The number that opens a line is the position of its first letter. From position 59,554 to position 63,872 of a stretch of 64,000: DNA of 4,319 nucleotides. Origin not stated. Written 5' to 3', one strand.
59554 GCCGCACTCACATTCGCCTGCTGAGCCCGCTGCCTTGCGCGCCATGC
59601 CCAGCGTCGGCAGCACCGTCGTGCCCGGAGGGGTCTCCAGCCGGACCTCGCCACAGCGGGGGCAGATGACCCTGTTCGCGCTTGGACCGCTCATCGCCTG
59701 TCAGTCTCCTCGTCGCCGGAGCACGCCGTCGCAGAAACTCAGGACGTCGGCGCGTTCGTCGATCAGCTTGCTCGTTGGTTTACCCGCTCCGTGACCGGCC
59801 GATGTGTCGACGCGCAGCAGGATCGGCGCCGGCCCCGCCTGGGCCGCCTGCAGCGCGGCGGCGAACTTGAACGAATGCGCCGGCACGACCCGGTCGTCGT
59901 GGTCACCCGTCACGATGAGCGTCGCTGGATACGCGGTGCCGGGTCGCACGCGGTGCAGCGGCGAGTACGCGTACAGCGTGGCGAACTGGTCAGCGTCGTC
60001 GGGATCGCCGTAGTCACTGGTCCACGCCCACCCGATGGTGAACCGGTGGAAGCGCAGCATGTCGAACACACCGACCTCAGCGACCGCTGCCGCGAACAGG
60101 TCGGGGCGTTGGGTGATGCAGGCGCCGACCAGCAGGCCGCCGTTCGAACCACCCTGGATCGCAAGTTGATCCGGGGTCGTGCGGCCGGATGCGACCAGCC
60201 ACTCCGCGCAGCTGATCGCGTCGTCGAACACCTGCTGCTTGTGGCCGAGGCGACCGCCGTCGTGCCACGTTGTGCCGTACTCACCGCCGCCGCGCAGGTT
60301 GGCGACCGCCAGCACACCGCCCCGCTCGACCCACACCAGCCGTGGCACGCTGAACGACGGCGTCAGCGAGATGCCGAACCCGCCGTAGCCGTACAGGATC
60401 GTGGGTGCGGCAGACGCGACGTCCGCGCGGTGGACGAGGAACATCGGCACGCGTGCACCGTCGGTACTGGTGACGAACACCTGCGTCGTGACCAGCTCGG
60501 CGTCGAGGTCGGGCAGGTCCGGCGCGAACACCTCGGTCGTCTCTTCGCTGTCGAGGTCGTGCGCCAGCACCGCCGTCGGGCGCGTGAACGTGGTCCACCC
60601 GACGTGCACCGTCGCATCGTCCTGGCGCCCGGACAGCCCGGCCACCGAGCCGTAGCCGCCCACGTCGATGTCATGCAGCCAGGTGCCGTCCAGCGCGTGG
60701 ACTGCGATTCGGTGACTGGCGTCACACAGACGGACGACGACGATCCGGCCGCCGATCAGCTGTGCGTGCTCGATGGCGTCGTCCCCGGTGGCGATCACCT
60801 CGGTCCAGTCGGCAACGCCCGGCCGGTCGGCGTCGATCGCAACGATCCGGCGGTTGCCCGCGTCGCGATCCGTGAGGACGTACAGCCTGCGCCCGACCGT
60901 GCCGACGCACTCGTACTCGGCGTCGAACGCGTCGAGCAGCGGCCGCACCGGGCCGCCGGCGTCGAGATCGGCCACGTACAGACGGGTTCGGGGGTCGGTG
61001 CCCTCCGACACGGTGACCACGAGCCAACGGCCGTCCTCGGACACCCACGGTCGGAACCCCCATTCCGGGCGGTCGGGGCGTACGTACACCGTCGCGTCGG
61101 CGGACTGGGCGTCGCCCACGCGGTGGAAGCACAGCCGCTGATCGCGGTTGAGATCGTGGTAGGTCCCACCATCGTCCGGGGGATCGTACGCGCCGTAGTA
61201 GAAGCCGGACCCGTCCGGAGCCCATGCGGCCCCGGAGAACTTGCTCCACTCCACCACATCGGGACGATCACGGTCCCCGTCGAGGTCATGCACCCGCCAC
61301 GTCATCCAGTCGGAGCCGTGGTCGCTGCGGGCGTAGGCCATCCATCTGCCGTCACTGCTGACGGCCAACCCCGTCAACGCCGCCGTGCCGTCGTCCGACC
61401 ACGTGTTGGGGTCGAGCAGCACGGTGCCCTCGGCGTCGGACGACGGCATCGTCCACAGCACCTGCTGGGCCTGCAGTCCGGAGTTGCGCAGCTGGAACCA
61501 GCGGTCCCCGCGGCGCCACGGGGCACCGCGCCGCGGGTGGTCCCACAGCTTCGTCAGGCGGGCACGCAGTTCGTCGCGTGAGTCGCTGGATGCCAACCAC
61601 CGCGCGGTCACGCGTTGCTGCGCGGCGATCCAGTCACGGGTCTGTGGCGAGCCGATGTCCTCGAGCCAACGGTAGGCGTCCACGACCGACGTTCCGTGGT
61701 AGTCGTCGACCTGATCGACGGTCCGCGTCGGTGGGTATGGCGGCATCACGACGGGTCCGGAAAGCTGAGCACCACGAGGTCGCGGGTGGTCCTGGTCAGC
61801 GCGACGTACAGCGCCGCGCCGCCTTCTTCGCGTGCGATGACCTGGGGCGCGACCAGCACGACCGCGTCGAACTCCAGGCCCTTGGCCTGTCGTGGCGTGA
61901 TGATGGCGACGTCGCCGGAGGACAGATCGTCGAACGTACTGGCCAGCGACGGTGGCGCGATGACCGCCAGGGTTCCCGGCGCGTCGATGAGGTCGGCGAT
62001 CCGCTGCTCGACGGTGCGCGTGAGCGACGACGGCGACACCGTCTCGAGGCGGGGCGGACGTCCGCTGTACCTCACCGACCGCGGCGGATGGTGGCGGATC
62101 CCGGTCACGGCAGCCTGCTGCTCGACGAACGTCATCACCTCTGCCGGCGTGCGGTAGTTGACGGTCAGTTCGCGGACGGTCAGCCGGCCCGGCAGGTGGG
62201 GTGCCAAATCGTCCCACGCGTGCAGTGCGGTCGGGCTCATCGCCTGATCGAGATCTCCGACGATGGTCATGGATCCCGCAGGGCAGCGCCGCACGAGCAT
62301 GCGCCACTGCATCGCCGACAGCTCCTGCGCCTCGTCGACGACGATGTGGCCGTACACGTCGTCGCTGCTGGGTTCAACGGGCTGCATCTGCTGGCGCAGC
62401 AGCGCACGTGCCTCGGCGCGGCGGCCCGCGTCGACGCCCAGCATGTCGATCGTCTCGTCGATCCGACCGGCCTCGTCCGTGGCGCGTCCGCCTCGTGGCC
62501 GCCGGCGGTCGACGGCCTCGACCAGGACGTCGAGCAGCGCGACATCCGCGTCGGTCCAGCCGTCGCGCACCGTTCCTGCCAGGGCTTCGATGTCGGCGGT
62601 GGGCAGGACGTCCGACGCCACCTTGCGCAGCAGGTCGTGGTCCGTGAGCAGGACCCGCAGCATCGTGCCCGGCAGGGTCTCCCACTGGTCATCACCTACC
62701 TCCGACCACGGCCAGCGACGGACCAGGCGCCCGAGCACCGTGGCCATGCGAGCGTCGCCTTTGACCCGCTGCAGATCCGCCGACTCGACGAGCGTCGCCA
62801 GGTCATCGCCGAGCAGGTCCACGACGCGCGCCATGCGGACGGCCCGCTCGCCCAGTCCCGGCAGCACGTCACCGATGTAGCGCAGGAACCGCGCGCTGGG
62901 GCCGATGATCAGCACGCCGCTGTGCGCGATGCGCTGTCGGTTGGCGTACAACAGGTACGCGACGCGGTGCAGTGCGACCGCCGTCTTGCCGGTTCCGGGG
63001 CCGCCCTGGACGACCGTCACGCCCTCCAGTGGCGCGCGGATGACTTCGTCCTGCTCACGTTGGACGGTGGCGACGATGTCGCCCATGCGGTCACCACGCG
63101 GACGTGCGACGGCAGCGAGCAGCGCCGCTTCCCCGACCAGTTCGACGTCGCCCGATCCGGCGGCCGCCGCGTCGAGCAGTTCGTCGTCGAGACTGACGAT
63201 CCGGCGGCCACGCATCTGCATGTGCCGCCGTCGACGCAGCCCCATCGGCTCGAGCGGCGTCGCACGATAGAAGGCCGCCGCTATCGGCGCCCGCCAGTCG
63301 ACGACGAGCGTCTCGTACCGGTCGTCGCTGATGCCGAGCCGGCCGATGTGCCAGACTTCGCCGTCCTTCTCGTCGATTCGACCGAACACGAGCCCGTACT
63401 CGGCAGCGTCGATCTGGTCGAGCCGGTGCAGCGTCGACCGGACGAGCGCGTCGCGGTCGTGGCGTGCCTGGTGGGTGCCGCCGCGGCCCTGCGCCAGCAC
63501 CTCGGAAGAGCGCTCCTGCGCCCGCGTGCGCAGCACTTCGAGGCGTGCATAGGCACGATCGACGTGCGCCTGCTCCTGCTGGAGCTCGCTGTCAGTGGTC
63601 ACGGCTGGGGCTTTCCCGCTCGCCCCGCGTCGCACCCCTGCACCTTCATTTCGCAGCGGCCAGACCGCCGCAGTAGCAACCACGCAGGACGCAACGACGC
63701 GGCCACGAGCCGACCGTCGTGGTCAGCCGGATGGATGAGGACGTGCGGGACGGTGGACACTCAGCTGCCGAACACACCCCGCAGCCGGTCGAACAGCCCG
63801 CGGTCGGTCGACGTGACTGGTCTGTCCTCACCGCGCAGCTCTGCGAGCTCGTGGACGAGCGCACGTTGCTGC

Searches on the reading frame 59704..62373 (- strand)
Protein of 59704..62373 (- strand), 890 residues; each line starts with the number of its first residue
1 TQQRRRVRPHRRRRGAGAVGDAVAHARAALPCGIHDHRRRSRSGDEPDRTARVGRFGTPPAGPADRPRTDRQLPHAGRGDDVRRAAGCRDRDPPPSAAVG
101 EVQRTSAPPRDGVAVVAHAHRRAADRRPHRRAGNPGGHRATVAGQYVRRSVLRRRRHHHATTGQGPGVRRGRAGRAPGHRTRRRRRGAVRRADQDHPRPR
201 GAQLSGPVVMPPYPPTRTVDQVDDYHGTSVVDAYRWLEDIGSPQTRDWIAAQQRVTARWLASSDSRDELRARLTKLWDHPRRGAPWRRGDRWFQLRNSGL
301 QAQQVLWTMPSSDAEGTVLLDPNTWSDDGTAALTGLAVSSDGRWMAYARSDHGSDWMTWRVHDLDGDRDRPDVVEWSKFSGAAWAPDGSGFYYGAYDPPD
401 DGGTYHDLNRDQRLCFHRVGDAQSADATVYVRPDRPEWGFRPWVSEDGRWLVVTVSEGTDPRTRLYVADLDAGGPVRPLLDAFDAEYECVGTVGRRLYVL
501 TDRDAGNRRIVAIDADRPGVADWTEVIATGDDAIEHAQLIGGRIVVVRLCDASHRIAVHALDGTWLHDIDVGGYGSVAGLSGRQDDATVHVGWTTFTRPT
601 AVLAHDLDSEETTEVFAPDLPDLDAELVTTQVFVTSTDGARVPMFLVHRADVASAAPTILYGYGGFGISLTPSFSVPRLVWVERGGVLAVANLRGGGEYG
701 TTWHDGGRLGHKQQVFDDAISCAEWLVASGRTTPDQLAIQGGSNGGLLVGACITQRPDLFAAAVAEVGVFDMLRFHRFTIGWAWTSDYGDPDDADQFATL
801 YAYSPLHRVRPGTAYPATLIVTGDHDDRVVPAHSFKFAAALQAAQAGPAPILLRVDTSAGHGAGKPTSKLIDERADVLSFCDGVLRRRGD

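Call 68: search_protein_families(library=pfam, proteins=[window:59704-62373:-], max_evalue=0.001)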
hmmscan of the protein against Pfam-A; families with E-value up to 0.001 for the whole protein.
window:59704-62373:- (890 aa): 2 families
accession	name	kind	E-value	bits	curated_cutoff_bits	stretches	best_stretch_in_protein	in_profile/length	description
PF02897.21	Peptidase_S9_N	-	2.1e-106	356.6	24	1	214-613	1-409/414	Prolyl oligopeptidase, N-terminal beta-propeller domain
PF00326.27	Peptidase_S9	-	1.6e-59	201.4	22.6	1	673-885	2-210/213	Prolyl oligopeptidase family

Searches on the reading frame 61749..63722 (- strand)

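Call 33: search_protein_families(library=pfam, proteins=[window:61749-63722:-], max_evalue=0.001)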
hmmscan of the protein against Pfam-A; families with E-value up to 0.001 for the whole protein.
window:61749-63722:- (658 aa): 8 families
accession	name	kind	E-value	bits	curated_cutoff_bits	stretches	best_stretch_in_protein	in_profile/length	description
PF00580.27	UvrD-helicase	-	1.4e-12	48.3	23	2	222-262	3-42/271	UvrD/REP helicase N-terminal domain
PF13245.12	AAA_19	-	4.7e-12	46.7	25.1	1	228-496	5-131/134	AAA domain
PF13538.12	UvrD_C_2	-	1.3e-07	31.8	27.4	1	605-651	2-51/52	UvrD-like helicase C-terminal domain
PF01443.25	Viral_helicase1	-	2.6e-07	31.1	21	1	457-652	60-227/228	Viral superfamily 1 RNA helicase core domain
PF13604.12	AAA_30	-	2.6e-06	27.7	27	0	458-525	90-156/191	AAA domain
PF13361.12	UvrD_C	-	1.9e-05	24.7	25.6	1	603-651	285-345/350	UvrD-like helicase C-terminal domain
PF02562.22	PhoH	-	2.2e-05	24.5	27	0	460-496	123-160/205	PhoH-like protein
PF09848.15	SLFN-g3_helicase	-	0.00056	19.7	24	0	235-257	3-25/354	Schlafen group 3, DNA/RNA helicase domain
